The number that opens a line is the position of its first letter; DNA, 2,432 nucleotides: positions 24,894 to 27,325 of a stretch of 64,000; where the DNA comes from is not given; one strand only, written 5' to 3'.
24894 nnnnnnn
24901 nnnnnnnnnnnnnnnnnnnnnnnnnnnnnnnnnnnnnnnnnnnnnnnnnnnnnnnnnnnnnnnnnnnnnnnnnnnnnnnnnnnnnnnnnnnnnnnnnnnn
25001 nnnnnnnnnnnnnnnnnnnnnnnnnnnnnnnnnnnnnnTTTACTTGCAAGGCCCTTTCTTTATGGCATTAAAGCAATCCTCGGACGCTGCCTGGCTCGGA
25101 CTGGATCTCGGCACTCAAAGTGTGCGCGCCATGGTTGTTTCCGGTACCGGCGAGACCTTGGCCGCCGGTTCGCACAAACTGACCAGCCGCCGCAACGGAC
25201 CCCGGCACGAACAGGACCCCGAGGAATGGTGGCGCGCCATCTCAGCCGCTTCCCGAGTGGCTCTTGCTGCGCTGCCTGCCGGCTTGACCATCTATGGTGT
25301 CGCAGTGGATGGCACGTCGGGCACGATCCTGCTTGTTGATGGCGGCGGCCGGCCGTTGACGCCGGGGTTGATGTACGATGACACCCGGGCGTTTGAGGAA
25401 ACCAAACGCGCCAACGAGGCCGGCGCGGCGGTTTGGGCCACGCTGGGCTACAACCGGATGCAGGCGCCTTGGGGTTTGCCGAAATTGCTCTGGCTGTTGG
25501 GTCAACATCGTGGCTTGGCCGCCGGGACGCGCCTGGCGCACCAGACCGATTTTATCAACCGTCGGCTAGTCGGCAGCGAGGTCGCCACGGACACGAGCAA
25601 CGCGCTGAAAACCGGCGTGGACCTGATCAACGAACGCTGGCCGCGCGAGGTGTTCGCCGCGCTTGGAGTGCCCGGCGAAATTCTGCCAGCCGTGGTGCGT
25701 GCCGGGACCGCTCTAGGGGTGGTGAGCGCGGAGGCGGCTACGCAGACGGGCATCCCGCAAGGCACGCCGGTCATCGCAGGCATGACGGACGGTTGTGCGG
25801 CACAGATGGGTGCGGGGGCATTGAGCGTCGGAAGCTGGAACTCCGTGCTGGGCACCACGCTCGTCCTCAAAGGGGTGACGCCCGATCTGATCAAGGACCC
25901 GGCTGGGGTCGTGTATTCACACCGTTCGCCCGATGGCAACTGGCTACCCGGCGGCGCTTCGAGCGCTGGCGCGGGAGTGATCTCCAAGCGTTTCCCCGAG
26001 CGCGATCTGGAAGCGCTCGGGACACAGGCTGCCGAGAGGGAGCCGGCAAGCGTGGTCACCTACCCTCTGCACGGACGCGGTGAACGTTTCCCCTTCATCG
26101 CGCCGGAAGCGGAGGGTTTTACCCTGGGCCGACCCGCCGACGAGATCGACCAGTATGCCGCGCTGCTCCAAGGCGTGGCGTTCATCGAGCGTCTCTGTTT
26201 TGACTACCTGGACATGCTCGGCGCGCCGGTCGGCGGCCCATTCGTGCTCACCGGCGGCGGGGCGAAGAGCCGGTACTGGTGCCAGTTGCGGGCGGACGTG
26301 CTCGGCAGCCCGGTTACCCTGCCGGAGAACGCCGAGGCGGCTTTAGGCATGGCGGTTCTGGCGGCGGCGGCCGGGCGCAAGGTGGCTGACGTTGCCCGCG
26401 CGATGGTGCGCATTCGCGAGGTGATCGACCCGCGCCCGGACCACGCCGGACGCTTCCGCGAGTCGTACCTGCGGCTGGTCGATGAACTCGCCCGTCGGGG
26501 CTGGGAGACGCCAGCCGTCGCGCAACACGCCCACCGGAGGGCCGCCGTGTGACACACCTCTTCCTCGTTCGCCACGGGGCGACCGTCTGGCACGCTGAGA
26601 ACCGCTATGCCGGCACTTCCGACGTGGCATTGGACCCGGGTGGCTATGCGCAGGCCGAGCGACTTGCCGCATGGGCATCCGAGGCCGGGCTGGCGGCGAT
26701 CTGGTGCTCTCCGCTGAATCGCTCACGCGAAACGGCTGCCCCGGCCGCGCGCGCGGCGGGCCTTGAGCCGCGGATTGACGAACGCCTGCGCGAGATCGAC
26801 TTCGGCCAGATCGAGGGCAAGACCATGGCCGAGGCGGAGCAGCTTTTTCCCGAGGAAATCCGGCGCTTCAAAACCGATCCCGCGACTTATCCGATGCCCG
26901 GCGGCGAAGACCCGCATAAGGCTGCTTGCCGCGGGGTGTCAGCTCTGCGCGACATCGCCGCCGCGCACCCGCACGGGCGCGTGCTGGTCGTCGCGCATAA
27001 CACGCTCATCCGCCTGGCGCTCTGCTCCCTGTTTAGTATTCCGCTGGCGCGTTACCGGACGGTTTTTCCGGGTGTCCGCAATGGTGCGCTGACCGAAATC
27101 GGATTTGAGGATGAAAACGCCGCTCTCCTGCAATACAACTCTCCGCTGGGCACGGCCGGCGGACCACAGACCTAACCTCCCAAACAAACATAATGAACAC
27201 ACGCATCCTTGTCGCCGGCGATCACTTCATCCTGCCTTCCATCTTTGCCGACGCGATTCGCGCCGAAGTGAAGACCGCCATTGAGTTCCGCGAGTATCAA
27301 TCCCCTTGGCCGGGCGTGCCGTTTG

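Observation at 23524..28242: GC-rich four-gene cassette (two FGGY kinases, histidine phosphatase, 2-hydroxyacid dehydrogenase) inside a lower-GC transporter locus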

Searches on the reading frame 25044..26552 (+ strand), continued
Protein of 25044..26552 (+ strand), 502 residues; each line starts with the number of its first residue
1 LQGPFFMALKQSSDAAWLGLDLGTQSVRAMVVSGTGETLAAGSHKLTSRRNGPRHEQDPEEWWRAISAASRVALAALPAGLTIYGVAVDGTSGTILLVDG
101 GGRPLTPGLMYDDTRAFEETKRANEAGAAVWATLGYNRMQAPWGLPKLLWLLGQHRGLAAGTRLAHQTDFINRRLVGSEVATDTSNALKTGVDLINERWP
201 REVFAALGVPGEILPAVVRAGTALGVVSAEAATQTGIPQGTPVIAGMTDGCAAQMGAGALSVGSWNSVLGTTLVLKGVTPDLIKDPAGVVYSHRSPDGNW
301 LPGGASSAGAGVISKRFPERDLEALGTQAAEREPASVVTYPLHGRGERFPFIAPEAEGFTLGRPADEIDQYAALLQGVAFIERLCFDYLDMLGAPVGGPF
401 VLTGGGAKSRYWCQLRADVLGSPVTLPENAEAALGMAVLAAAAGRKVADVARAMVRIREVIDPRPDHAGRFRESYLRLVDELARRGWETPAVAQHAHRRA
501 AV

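Call 22: search_solved_structures(query=window:25062-26552:+, max_evalue=1e-15)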
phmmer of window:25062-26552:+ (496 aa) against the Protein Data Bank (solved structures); distinct sequences matched with E-value up to 1e-15: 10.
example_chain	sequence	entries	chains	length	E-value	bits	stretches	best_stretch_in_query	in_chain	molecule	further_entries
5htn_A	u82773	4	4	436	4.6e-51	177.1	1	12-436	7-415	Probable sugar kinase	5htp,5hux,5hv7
5hu2_A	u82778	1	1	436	2e-50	175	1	12-436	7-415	Probable sugar kinase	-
5htj_A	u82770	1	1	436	4.1e-50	174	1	47-436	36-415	Probable sugar kinase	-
5hty_A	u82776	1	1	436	7.5e-50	173.1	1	12-436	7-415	Probable sugar kinase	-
5htr_A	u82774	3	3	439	1e-42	149.6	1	9-438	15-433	Putative xylulose kinase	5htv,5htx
2itm_A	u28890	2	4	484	1.7e-32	115.9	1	11-439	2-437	Xylulose kinase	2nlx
5vm1_A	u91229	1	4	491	2.7e-31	111.9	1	10-439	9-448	Xylulokinase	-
3ifr_A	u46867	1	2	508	1.1e-25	93.4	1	11-465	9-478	Carbohydrate kinase, FGGY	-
3hz6_A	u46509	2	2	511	1.4e-25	93.1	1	14-472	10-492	Xylulokinase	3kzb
5ya0_A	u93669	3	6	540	3.1e-23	85.3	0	11-267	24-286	Autoinducer-2 kinase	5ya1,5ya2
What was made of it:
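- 25062..26552 (+): FGGY kinase 2 (496 aa), of the SePSK/AtXK-1 (putative D-ribulokinase) type. Best PDB match is 5htn SePSK, 177 bits, then 5htr AtXK-1 (call 22).
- On Ribulokinase / FGGY pentulose kinase (NF003154, TIGR01315), for FGGY2: The nearest solved relative is SePSK, at 177 bits (call 22).
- Closest known: SePSK. Same: They are the nearest solved relatives of FGGY2 (call 22).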

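Call 54: find_encoding_contigs(protein=P0006, flank=10000, max_places=1)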
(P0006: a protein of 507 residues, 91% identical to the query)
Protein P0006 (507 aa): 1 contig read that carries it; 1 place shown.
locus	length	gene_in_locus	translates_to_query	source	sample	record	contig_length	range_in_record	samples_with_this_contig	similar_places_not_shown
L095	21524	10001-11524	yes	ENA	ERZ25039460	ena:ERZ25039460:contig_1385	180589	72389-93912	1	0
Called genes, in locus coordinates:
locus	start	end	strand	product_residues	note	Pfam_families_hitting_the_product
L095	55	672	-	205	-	PF00933:Glyco_hydro_3 (weak), PF01915:Glyco_hydro_3_C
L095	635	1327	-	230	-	PF00933:Glyco_hydro_3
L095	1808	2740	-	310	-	PF05853:BKACE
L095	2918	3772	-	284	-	PF01266:DAO, PF16901:DAO_C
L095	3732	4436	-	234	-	PF00890:FAD_binding_2 (weak), PF01266:DAO, PF12831:FAD_oxidored (weak)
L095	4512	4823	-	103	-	PF02782:FGGY_C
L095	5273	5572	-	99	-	PF00370:FGGY_N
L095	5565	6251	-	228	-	PF00230:MIP, PF00370:FGGY_N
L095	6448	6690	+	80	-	-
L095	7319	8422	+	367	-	PF02463:SMC_N (weak), PF00005:ABC_tran, PF13304:AAA_21 (faint), PF17912:OB_MalK, PF08402:TOBE_2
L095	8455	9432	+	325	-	PF00370:FGGY_N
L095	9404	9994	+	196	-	PF02782:FGGY_C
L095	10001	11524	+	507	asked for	PF00370:FGGY_N, PF02782:FGGY_C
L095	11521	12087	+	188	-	PF00300:His_Phos_1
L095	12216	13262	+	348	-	PF00389:2-Hacid_dh, PF02826:2-Hacid_dh_C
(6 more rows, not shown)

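Call 55: find_encoding_contigs(protein=P0023, flank=10000, max_places=1)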
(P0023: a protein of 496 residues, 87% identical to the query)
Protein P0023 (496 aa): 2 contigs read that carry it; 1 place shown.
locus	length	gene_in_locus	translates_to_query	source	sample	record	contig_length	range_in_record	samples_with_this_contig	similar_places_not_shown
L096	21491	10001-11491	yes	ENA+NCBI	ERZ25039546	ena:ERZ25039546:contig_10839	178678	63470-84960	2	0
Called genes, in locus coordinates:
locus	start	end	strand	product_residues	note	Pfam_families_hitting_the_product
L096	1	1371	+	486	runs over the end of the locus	PF00753:Lactamase_B (faint)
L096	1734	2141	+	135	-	-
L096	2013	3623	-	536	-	PF00890:FAD_binding_2 (weak), PF01266:DAO, PF01494:FAD_binding_3 (weak), PF12831:FAD_oxidored, PF16901:DAO_C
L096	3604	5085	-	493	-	PF00370:FGGY_N, PF02782:FGGY_C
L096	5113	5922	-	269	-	PF00230:MIP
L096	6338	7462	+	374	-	PF02463:SMC_N (weak), PF00005:ABC_tran, PF13304:AAA_21 (faint), PF17912:OB_MalK, PF08402:TOBE_2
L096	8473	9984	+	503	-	PF00370:FGGY_N, PF02782:FGGY_C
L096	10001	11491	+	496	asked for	PF00370:FGGY_N, PF02782:FGGY_C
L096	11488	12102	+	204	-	PF00300:His_Phos_1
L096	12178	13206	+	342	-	PF00389:2-Hacid_dh, PF02826:2-Hacid_dh_C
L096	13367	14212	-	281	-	PF00528:BPD_transp_1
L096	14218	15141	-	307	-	PF00528:BPD_transp_1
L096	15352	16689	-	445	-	PF01547:SBP_bac_1, PF13416:SBP_bac_8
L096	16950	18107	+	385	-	PF13407:Peripla_BP_4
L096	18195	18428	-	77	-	-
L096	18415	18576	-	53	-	-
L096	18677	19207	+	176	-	-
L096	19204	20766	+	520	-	PF00005:ABC_tran, PF13304:AAA_21 (faint), PF00005:ABC_tran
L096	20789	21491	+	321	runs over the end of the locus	PF02653:BPD_transp_2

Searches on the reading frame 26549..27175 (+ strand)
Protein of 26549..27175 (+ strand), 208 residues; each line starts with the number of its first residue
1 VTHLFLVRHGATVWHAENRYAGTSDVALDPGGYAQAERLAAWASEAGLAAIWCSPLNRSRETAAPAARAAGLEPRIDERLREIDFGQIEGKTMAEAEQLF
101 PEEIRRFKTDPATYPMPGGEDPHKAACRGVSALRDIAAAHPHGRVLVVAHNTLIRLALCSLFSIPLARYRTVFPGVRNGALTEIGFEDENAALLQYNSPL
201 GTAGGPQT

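Call 3: search_protein_families(library=ncbifam, proteins=[window:26549-27175:+])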
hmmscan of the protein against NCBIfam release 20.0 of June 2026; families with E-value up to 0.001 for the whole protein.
window:26549-27175:+ (208 aa): 18 families
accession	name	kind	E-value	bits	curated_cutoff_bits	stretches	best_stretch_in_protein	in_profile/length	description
TIGR03162.1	ribazole_cobC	equivalog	3.6e-37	127.5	162.9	1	4-171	1-165/176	alpha-ribazole phosphatase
NF005567.0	PRK07238.1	equivalog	4.4e-36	125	326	1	2-158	178-334/378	bifunctional RNase H/acid phosphatase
NF045917.1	PhserinePhPspA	equivalog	3.7e-28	98.7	350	1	1-197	1-195/211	phosphoserine phosphatase PspA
TIGR03848.1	MSMEG_4193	subfamily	6.2e-26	91.1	203.85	1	4-198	2-198/204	MSMEG_4193 family putative phosphomutase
NF002901.0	PRK03482.1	equivalog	3.7e-20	72.5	261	1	1-187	1-185/215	2,3-diphosphoglycerate-dependent phosphoglycerate mutase GpmB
NF011580.0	PRK15004.1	equivalog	1.5e-19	70.9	250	1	3-198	2-195/203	adenosylcobalamin/alpha-ribazole phosphatase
NF009994.0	PRK13463.1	equivalog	1.3e-16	61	277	1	2-196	3-196/203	phosphoserine phosphatase 1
NF038349.1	dPGM_arch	equivalog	5.7e-13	49.2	225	1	6-164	3-151/194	2,3-diphosphoglycerate-dependent phosphoglycerate mutase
NF009993.0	PRK13462.1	equivalog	5.7e-13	49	226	1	3-167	7-164/203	acid phosphatase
NF002339.0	PRK01295.1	equivalog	2.9e-09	36.7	316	1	3-155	4-163/206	2,3-bisphosphoglycerate-dependent phosphoglycerate mutase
NF010718.0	PRK14120.1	equivalog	5e-09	35.8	366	1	2-103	5-111/249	phosphoglyceromutase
NF002217.0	PRK01112.1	equivalog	1.8e-08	34.1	320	1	1-64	1-64/228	2,3-bisphosphoglycerate-dependent phosphoglycerate mutase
TIGR01258.1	pgm_1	subfamily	3.4e-08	33.2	81.7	1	3-103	2-107/245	2,3-bisphosphoglycerate-dependent phosphoglycerate mutase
NF010713.0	PRK14115.1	equivalog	3.9e-08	32.9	305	1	1-103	1-108/248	2,3-diphosphoglycerate-dependent phosphoglycerate mutase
NF010715.0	PRK14117.1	equivalog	4.4e-05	23.1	421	1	1-103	1-108/230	phosphoglycerate mutase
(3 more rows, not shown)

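Call 4: search_protein_families(library=pfam, proteins=[window:26549-27175:+])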
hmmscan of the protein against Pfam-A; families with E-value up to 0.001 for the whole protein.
window:26549-27175:+ (208 aa): 1 family
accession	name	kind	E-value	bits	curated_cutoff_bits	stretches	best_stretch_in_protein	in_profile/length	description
PF00300.27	His_Phos_1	-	2.5e-55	187.6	21.7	1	4-197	1-192/194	Histidine phosphatase superfamily (branch 1)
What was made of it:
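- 26549..27175 (+): Histidine phosphatase, branch 1 (208 aa), of the phosphatase size class. Its start overlaps the FGGY2 stop by 4 nt (GTGA). His_Phos_1, 187.6 bits (call 4).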

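Call 12: search_dna_similar(query=window:26549-27175:+, collection=plasmids, mode=protein, max_rows=15)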
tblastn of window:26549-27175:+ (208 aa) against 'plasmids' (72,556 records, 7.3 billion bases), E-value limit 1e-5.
Records with a match: 298; places in all: 312; records where one place covers at least 80% of the query: 116.
Best place of each record, by identity: <60% 298.
By first word of the organism name: Sinorhizobium 80; Thermus 33; Enterococcus 17; Streptomyces 11; Ensifer 10; Roseomonas 10; Rhizobium 10; Escherichia 9; Rhodococcus 8; Shinella 7; and 57 more.
By predicted mobility (MOB-suite, as given by PLSDB): non-mobilizable 188; mobilizable 66; conjugative 44.
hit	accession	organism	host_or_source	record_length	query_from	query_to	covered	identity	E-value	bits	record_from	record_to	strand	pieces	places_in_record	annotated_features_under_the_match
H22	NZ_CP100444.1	Streptomyces rimosus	pure culture,OTC cluster deletion ...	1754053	1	199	96%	59.3%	3e-53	189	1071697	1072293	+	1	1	record has no annotation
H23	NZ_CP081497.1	Streptomyces sp. BHT-5-2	whole organism,plant soil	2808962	1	199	96%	58.8%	3e-55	195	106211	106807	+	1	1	none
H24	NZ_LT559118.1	Nonomuraea gerenzanensis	-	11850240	1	201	97%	54.3%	4e-58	204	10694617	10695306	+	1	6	none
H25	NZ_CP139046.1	Streptomyces sp. KN37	whole organism,Kanas soil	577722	1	199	96%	54.0%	3e-47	172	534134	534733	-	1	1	histidine phosphatase family protein | FGGY family carbohydrate kinase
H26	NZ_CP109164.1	Streptomyces sp. NBC_01727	-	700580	4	202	96%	50.8%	2e-42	159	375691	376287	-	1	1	histidine phosphatase family protein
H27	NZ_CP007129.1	Gemmatirosa kalamazoonensis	-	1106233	2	207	99%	37.3%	1e-25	110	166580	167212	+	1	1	record has no annotation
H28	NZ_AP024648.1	Arthrobacter sp. StoSoilB13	-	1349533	1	159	76%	41.4%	3e-12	72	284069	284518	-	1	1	record has no annotation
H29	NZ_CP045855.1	Agrobacterium sp. MA01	cell culture,Microcystis culture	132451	1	201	97%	31.7%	2e-12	73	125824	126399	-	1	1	histidine phosphatase family protein | ABC transporter ATP-binding protein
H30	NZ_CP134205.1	Streptomyces sp. BB1-1-1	bumble bee,whole organism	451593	2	167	80%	38.0%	2e-13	75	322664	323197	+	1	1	none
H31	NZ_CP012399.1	Chelatococcus sp. CO-6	whole organism,Shengli Oilfield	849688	4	197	93%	32.3%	1e-6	56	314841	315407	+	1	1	histidine phosphatase family protein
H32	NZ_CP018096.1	Chelatococcus daeguensis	sigle cell,power plant biotrickling ...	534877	4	197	93%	32.3%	1e-6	56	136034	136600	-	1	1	histidine phosphatase family protein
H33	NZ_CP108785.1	Embleya sp. NBC_00888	-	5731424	1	197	95%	31.5%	4e-8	60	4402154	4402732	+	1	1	none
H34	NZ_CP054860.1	Martelella sp. NC18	single cell,mine sediment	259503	4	201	95%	31.3%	4e-12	72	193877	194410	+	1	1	histidine phosphatase family protein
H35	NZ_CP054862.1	Martelella sp. NC20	single cell,Soudan mine sediment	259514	4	201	95%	31.3%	4e-12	72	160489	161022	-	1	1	histidine phosphatase family protein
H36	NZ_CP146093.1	Ralstonia sp. RRA.1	pure culture,Cupriavidus necator ...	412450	1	203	98%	30.4%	9e-12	71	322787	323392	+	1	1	histidine phosphatase family protein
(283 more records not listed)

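Call 23: search_solved_structures(query=window:26549-27175:+, max_evalue=1e-10)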
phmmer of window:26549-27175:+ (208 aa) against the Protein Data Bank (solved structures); distinct sequences matched with E-value up to 1e-10: 29.
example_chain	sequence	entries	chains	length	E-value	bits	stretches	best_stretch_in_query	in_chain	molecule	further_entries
4ij5_A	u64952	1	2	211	2.6e-22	83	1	1-197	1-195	Phosphoserine phosphatase 1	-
4ij6_A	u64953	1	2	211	6.5e-21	78.5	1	1-197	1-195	Phosphoserine phosphatase 1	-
1ebb_A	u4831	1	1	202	1.3e-18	70.9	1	2-167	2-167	PHOSPHATASE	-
1h2e_A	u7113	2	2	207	1.4e-18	70.8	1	2-167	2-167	PHOSPHATASE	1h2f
9mmh_A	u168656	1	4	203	1.1e-13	54.9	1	2-169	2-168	Phosphoglycerate mutase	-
2p9z_A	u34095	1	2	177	2.3e-13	53.8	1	3-145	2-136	Alpha-ribazole-5'-phosphate phosphatase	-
2owd_A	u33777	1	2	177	3.1e-13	53.4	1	3-145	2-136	Alpha-ribazole-5'-phosphate phosphatase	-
2p75_A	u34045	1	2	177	3.5e-13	53.3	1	3-145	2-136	Alpha-ribazole-5'-phosphate phosphatase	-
2p77_A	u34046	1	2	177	3.8e-13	53.1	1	3-145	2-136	Alpha-ribazole-5'-phosphate phosphatase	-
2p79_A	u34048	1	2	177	4e-13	53.1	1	3-145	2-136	Alpha-ribazole-5'-phosphate phosphatase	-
2p9y_A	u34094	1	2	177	4.1e-13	53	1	3-145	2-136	Alpha-ribazole-5'-phosphate phosphatase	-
2ekb_A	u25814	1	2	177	4.1e-13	53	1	3-145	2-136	Alpha-ribazole-5'-phosphate phosphatase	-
2p6o_A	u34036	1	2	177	4.1e-13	53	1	3-145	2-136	Alpha-ribazole-5'-phosphate phosphatase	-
2p6m_A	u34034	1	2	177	4.1e-13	53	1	3-145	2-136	Alpha-ribazole-5'-phosphate phosphatase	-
2p30_A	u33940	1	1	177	4.2e-13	53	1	3-145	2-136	Alpha-ribazole-5'-phosphate phosphatase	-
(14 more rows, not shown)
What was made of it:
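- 26549..27175 (+): Nearest solved structures are PspA 4ij5 and PhoE 1h2e (call 23).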

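Call 73: search_protein_representatives(protein=window:26549-27175:+)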
Query: 208 residues. Proteins with E-value up to 0.001 (for the whole library): 31126; up to 1e-10: 9236; up to 1e-30: 81. The best 150 are listed.
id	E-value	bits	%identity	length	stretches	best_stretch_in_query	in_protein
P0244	3.2e-65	236.3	85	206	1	1-128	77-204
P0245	8.4e-64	231.7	57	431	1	2-201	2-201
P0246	2.7e-62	226.8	53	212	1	1-202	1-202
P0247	2.6e-60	220.3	58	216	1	3-199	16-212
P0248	6.7e-57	209.1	56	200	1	1-201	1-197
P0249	6.3e-56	206.0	52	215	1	2-191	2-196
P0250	9.4e-55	202.1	52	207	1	1-199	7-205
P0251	1.3e-54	201.7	55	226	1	7-201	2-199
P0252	2.0e-53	197.8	39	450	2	2-162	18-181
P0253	3.6e-52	193.7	53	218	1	2-203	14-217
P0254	2.8e-51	190.8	49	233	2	25-198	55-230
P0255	5.4e-50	186.6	49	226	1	3-199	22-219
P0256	1.5e-49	185.1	51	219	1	2-200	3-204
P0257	8.3e-49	182.7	49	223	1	3-198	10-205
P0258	2.3e-48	181.3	46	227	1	4-199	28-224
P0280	9.7e-40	153.1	32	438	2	2-167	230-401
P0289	9.5e-38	146.6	45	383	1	4-198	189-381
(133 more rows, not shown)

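Call 74: search_protein_families(library=pfam, max_evalue=0.001, proteins=[P0245, P0252, P0289, P0280])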
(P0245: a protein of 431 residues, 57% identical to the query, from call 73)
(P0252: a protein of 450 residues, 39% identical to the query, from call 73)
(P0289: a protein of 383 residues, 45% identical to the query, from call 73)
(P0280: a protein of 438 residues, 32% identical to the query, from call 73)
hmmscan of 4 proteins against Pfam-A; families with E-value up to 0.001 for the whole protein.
P0245 (431 aa): 2 families
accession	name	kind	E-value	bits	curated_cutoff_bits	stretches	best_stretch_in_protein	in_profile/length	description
PF00300.27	His_Phos_1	-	7.6e-57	192.6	21.7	1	4-199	1-194/194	Histidine phosphatase superfamily (branch 1)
PF04199.19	Cyclase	-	6.9e-19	68.9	23.1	1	208-368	1-141/142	Putative cyclase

P0252 (450 aa): 1 family
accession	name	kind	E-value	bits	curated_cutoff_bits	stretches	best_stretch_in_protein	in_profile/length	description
PF00300.27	His_Phos_1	-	1.1e-101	338.8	21.7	2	20-183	1-161/194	Histidine phosphatase superfamily (branch 1)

P0289 (383 aa): 1 family
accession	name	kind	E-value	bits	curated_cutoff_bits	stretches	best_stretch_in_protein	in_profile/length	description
PF00300.27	His_Phos_1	-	7.2e-46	156.7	21.7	1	189-371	1-185/194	Histidine phosphatase superfamily (branch 1)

P0280 (438 aa): 1 family
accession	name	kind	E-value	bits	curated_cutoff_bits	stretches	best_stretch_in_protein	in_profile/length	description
PF00300.27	His_Phos_1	-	4.7e-111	369.4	21.7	2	232-431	1-194/194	Histidine phosphatase superfamily (branch 1)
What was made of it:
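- Tried and rejected: The long hits are tandem duplications or a cyclase fusion (calls 73, 74).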
